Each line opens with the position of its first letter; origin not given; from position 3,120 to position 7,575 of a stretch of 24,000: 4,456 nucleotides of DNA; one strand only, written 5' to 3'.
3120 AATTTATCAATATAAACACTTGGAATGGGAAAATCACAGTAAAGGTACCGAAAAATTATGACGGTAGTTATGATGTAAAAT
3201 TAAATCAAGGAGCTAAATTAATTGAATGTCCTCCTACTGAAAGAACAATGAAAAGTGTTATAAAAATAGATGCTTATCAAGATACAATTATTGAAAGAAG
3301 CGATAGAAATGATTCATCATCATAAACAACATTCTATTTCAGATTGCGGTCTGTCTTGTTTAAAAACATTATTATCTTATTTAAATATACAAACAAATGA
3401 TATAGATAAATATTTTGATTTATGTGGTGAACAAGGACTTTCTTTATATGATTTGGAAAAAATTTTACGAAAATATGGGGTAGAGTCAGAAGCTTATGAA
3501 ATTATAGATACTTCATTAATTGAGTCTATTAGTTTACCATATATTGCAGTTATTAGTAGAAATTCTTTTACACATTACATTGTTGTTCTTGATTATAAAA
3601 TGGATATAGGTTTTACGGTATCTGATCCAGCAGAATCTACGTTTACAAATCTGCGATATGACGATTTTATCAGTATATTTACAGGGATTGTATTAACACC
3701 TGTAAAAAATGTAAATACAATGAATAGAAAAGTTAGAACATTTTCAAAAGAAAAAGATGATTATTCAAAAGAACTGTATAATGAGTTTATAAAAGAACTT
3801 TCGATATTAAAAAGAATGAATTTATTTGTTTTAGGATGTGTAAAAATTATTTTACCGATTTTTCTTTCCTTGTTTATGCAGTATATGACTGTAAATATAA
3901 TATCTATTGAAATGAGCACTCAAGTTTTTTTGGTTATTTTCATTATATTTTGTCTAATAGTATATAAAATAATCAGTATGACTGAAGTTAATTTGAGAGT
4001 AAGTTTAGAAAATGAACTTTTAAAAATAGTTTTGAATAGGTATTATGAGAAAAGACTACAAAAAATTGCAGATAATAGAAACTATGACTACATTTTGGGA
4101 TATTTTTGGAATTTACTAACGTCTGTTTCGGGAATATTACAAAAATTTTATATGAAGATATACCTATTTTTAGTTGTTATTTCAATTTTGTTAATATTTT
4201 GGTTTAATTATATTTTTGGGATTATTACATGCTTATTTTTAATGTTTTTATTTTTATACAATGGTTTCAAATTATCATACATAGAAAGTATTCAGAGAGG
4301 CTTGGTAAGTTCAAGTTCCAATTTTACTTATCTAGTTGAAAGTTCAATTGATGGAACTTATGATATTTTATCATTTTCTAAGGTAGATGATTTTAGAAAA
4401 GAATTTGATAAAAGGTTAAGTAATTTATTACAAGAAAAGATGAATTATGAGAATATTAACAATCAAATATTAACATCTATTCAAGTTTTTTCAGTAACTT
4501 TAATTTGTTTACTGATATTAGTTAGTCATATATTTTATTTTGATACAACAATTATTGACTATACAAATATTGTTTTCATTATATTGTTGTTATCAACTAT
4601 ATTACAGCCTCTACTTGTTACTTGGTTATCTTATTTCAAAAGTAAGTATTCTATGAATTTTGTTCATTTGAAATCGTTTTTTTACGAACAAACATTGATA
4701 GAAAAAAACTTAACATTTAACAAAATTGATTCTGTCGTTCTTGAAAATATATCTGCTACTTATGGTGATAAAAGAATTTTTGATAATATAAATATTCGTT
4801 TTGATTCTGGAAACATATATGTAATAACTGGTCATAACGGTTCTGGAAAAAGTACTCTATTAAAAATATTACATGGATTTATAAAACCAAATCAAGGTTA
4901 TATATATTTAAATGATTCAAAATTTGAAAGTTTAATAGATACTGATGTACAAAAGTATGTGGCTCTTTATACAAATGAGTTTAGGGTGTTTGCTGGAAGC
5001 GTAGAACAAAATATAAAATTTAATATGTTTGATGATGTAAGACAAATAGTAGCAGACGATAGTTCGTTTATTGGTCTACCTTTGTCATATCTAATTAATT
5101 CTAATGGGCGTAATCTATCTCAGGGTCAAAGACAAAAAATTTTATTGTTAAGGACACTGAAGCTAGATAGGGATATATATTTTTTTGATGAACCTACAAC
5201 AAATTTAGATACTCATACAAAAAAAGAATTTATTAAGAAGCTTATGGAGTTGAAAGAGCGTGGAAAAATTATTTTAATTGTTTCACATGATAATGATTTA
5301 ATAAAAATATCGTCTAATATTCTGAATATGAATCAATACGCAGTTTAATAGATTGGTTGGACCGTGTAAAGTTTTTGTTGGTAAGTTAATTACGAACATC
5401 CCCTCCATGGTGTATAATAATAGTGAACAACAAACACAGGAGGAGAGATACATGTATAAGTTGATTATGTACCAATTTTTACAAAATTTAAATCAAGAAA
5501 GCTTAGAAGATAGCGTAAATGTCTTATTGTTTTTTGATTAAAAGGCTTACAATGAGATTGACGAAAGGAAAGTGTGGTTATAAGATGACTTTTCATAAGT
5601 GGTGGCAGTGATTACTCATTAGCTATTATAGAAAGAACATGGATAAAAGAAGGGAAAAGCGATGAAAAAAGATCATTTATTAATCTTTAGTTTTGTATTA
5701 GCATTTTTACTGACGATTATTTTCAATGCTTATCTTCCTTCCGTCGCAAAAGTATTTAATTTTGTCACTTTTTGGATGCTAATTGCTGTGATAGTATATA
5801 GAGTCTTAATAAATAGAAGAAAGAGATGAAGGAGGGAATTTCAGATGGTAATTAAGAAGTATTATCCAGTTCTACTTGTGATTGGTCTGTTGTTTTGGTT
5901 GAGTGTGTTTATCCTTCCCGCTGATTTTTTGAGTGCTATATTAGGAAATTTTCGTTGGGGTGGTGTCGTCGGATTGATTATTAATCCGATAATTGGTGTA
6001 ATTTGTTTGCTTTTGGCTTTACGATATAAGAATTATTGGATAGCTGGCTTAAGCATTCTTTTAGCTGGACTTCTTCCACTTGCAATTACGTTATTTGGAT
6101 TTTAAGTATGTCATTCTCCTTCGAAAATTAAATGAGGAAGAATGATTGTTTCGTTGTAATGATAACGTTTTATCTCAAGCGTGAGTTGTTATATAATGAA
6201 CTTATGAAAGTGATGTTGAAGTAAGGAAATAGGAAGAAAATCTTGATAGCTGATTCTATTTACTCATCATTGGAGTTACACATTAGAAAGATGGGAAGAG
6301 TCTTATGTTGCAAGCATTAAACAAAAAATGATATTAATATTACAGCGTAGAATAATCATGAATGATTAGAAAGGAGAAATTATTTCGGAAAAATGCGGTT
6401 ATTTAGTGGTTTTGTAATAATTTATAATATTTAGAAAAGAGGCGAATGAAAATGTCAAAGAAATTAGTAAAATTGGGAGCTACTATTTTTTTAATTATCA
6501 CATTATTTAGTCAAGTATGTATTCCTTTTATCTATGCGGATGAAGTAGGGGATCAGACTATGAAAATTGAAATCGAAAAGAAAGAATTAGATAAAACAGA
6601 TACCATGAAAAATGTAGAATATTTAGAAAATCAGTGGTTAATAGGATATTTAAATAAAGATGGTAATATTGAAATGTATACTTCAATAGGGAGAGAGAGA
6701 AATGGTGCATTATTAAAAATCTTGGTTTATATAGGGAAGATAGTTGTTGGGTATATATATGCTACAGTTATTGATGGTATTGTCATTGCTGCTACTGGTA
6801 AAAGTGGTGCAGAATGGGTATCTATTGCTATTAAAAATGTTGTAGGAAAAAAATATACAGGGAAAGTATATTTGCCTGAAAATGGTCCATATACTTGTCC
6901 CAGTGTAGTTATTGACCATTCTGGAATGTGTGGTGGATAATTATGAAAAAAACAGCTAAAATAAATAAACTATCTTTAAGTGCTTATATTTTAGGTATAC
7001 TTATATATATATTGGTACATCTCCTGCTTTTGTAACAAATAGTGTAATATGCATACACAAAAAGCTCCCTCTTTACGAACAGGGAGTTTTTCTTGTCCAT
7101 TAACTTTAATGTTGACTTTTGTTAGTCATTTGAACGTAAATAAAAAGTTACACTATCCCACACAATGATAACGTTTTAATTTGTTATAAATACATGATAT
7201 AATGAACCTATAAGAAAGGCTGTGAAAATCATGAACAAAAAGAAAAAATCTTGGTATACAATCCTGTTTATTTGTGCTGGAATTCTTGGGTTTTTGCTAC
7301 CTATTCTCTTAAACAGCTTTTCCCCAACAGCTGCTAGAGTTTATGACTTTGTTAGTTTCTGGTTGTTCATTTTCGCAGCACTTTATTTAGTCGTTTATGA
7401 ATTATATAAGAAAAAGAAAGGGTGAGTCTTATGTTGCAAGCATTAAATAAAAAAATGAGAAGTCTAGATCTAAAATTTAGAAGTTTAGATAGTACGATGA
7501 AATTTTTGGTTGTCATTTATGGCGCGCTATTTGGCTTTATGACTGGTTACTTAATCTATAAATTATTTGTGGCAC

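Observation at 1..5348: Compact disulfide-peptide (bacteriocin-like) locus: thioredoxin, 32-aa two-Cys precursor, ABC-2 immunity-type pump, LiaG-like protein and C39 exporter, with no modification enzyme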

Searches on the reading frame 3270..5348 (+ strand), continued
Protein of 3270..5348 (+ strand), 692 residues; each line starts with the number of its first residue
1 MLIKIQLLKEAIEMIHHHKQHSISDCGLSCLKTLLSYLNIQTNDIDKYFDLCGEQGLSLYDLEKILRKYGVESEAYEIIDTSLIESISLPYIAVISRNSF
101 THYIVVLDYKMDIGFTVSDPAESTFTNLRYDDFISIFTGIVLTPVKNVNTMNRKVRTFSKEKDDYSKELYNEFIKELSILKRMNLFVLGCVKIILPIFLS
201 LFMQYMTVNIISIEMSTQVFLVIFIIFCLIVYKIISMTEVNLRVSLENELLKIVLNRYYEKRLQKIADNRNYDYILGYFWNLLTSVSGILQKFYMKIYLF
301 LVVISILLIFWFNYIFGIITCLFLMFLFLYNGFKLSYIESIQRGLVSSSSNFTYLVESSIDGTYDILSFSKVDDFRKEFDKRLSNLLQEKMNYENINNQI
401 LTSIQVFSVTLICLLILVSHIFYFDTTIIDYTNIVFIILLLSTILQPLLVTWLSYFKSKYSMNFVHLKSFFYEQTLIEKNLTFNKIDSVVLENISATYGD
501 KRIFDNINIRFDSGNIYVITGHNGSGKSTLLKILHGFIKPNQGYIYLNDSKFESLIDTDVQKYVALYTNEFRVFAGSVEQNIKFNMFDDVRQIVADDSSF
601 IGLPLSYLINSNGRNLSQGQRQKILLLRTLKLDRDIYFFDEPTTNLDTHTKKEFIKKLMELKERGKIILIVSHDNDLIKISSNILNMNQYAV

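Call 28: find_encoding_contigs(protein=P0003, flank=10000, max_places=3)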
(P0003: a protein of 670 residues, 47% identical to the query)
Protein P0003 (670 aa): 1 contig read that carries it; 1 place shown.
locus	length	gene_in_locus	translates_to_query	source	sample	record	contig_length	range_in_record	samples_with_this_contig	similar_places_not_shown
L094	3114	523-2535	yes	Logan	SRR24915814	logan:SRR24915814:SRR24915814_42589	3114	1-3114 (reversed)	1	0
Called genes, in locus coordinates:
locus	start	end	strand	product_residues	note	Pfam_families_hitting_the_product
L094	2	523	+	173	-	?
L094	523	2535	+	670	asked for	PF03412:Peptidase_C39, PF00664:ABC_membrane (weak), PF00005:ABC_tran, PF13304:AAA_21 (faint)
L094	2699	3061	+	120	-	PF13560:HTH_31, PF01381:HTH_3 (weak), PF12844:HTH_19 (weak)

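Call 65: search_protein_families(library=ncbifam, proteins=[L001:5321-6616:+, L001:4586-5314:+, L011:5623-6489:+, L011:6874-7464:+], max_evalue=1)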
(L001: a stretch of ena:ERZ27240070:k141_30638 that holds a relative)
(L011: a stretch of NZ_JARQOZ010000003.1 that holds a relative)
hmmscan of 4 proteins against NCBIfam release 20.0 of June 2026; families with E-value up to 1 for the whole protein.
L001:5321-6616:+ (431 aa): 2 families
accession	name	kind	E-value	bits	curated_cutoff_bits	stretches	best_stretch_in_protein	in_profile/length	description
NF008312.0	PRK11100.1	equivalog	0.0045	15.9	356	1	278-425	316-469/477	two-component system sensor histidine kinase CreC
TIGR02966.1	phoR_proteo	equivalog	0.0049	15.9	334.2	1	276-372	174-268/333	phosphate regulon sensor histidine kinase PhoR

L001:4586-5314:+ (242 aa): 38 families (the best 25 are shown)
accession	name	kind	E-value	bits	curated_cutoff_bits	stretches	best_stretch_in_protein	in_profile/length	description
NF008677.0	PRK11697.1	equivalog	5.2e-16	58.7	246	1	4-233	2-233/238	two-component system response regulator BtsR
TIGR02875.1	spore_0_A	equivalog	4.1e-07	29.5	200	1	3-148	2-143/262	sporulation transcription factor Spo0A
NF052596.1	RR_EAL_PvrR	equivalog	1.2e-06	27.4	580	1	1-139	1-138/398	response regulator cyclic di-GMP phosphodiesterase PvrR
NF006900.1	PRK09390.1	equivalog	1.5e-06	27.9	255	1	3-144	4-139/203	response regulator FixJ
NF001965.0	PRK00742.1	subfamily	2e-06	27.2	293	1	2-140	2-134/357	chemotaxis-specific protein-glutamate methyltransferase CheB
NF011896.0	PRK15369.1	equivalog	2.9e-06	27.1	242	1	2-143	2-138/211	two component system response regulator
NF009206.0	PRK12555.1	subfamily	3.6e-06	26.2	342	1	4-128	1-123/340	chemotaxis-specific protein-glutamate methyltransferase CheB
NF007935.0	PRK10651.1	equivalog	1.9e-05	23.9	250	1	41-127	37-125/216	two-component system response regulator NarL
NF007135.0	PRK09581.1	equivalog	3.3e-05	22.9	474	1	41-142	31-137/457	PleD family two-component system response regulator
NF010684.1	PRK14084.1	equivalog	3.8e-05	23.5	375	1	4-149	1-139/254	response regulator transcription factor LytR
NF007403.0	PRK09935.1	equivalog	6e-05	22.7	271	1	35-124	31-119/210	fimbria biosynthesis transcriptional regulator FimZ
NF046022.1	RespRegCpdRBruc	equivalog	8.6e-05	22.5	180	1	20-125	14-116/120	cell cycle two-component system response regulator CpdR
NF045717.1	DVU0259_DivK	exception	9.8e-05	22.5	160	1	5-124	4-114/117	DVU0259 family response regulator domain-containing protein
NF008469.0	PRK11361.1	equivalog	0.00011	21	714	1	5-145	6-136/461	acetoacetate metabolism transcriptional regulator AtoC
NF040749.1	tetrathio_RR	equivalog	0.00013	21.8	290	1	8-144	4-130/191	tetrathionate respiration response regulator TtrR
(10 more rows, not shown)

L011:5623-6489:+ (288 aa): 12 families
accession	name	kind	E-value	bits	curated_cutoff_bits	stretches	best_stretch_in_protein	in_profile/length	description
NF041951.1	phage_RstR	subfamily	3.9e-08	33.5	80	1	4-72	2-71/108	RstR family transcriptional repressor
TIGR00270.2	TIGR00270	equivalog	9e-07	28.8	110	1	7-70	78-142/159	multiprotein bridging factor aMBF1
NF007257.0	PRK09706.1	subfamily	2e-06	27.7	101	1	4-61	5-63/135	transcriptional repressor DicA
TIGR03070.1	couple_hipB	subfamily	0.00011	22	71.65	1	4-48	2-47/58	type II toxin-antitoxin system Y4mF family antitoxin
NF047948.1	male_kill_WMK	equivalog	0.00026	20.6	300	1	3-79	161-237/300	WO male-killing family protein Wmk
NF052239.1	antitox_spr1629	equivalog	0.00027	20.1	335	1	5-75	3-74/377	spr1629 family repressor/antitoxin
NF007408.0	PRK09943.1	equivalog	0.00044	19.9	211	1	3-71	6-75/185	HTH-type transcriptional regulator PuuR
NF006015.0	PRK08154.1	subfamily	0.0019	17.4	204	1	4-102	30-124/314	anaerobic benzoate catabolism transcriptional regulator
NF038139.1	Reg_Aceta_RamB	equivalog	0.0079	14.9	700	1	5-86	3-82/465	acetate metabolism transcriptional regulator RamB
NF041575.1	antitoxPezA_Strep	equivalog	0.014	15.4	290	1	5-59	2-57/158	type II toxin-antitoxin system antitoxin PezA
NF007271.0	PRK09726.1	equivalog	0.015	15.3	79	1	3-61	11-70/88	type II toxin-antitoxin system antitoxin HipB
TIGR03830.1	CxxCG_CxxCG_HTH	subfamily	0.066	13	61.8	1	6-45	67-107/127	type II TA system antitoxin MqsA family protein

L011:6874-7464:+ (196 aa): 15 families
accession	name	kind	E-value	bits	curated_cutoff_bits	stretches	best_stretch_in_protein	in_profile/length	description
NF041202.1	StoA_CxxC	exception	3.5e-18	66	210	1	71-186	44-157/163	endospore biogenesis thiol-disulfide oxidoreductase StoA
NF002854.0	PRK03147.1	subfamily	9.9e-18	64.6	170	1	48-192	30-171/176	thiol-disulfide oxidoreductase ResA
NF010625.0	PRK14018.1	equivalog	1e-09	37.5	522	1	7-185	7-164/521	bifunctional peptide-methionine (S)-S-oxide reductase MsrA/peptide-methionine (R)-S-oxide reductase MsrB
TIGR01068.1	thioredoxin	equivalog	2.7e-08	33.9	96.8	1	81-120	15-54/101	thioredoxin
TIGR00385.1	dsbE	subfamily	6.4e-07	29.1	123.15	1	74-189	54-166/173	DsbE family thiol:disulfide interchange protein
NF047696.1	ThlDiSintTplARhiz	equivalog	3.4e-05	23.7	230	1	50-141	67-156/219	thiol:disulfide interchange protein TlpA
NF041054.1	WAxxUGC_long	equivalog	5.2e-05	22.7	300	1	59-170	83-191/354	ResA-like WAxxUGC motif-containing protein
TIGR01126.1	pdi_dom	equivalog_domain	9.2e-05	22.7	107.2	1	81-119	15-53/105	protein disulfide-isomerase domain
TIGR02740.1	TraF-like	hypoth_equivalog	0.00013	21.3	232.25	1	69-194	158-269/276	TraF-like protein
NF047697.1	ThioredTrxAClost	equivalog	0.00024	21.3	140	1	81-121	15-58/105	thioredoxin TrxA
TIGR01130.1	ER_PDI_fam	subfamily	0.001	18.7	344.25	1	48-119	333-402/476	protein disulfide-isomerase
NF008229.0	PRK10996.1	equivalog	0.0011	18.7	125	1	65-119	37-91/141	thioredoxin TrxC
TIGR02738.1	TrbB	equivalog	0.0043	16.8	132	1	62-192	32-151/153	type-F conjugative transfer system pilin assembly thiol-disulfide isomerase TrbB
NF011941.0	PRK15412.1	equivalog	0.049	13.2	359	1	80-175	68-157/185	thiol:disulfide interchange protein DsbE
NF006898.0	PRK09381.1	equivalog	0.17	12.3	138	1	84-113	25-54/109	thioredoxin TrxA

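Call 71: search_solved_structures(query=window:3270-5348:+, max_evalue=1e-10, show_alignments=0)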
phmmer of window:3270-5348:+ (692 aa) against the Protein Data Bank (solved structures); distinct sequences matched with E-value up to 1e-10: 369 (the best 60 are shown).
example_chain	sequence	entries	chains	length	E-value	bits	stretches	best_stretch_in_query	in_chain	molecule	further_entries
4ry2_A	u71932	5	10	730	6.1e-34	120.9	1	19-674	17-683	ABC-type bacteriocin transporter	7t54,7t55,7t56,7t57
8vp3_A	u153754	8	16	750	6.5e-34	120.8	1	19-674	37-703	ABC-type bacteriocin transporter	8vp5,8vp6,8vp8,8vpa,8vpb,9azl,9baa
4s0f_A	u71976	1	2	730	1.5e-33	119.6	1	19-674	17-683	ABC-type bacteriocin transporter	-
6v9z_A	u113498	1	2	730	1e-32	116.9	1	19-674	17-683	ABC-type bacteriocin transporter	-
8vp9_A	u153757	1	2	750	3.5e-31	111.8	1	19-674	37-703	ABC-type bacteriocin transporter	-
8woi_A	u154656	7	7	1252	3.7e-29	105.1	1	499-676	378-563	ABC transporter B family member 19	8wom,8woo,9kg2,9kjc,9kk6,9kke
9oe1_A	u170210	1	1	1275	7.6e-29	104.1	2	499-679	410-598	ATP-binding cassette, sub-family B (MDR/TAP), member 4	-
9ody_A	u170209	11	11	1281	7.8e-29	104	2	499-679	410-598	ATP-binding cassette, sub-family B (MDR/TAP), member 4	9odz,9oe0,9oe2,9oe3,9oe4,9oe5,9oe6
8zpx_B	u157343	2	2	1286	1.7e-28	102.9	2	489-681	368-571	ABC transporter B family member 1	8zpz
9juj_A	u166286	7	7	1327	1.9e-28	102.7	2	489-681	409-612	ABC transporter B family member 1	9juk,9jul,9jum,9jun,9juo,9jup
8wp0_A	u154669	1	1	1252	2.5e-28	102.3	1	499-676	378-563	ABC transporter B family member 19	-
9njf_Y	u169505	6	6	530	1.1e-27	100.2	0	490-550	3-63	Probable ATP-binding protein YbiT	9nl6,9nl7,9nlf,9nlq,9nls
8zq4_B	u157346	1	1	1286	1.2e-27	100.1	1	489-681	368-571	ABC transporter B family member 1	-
9nfi_A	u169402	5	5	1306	3.5e-27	98.6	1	499-679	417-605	Permeability Glycoprotein (P-gp)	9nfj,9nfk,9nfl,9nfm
7dv5_U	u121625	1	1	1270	5.2e-27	98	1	484-681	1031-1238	Bile salt export pump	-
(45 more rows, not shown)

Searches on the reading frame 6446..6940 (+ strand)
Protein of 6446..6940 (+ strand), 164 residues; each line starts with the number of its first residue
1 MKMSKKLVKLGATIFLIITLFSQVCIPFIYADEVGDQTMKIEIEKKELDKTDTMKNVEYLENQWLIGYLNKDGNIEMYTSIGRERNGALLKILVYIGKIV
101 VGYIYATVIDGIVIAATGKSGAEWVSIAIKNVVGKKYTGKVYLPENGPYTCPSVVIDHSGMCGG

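Call 4: search_protein_families(library=pfam, proteins=[window:6446-6940:+], max_evalue=0.01)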
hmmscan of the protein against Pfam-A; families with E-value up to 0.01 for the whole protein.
window:6446-6940:+ (164 aa): 0 families

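Call 5: search_protein_families(library=ncbifam, proteins=[window:6446-6940:+], max_evalue=0.01)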
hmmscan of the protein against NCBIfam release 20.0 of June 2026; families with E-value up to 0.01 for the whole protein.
window:6446-6940:+ (164 aa): 0 families

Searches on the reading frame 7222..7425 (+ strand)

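Call 4: search_protein_families(library=pfam, proteins=[window:7222-7425:+], max_evalue=0.01)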
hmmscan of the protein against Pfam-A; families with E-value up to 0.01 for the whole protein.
window:7222-7425:+ (67 aa): 1 family
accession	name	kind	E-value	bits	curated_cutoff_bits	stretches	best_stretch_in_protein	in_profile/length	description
PF14897.12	EpsG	-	0.0014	18.3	30.1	1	3-65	233-293/326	EpsG family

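Call 5: search_protein_families(library=ncbifam, proteins=[window:7222-7425:+], max_evalue=0.01)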
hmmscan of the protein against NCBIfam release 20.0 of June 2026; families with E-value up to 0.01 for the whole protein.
window:7222-7425:+ (67 aa): 0 families
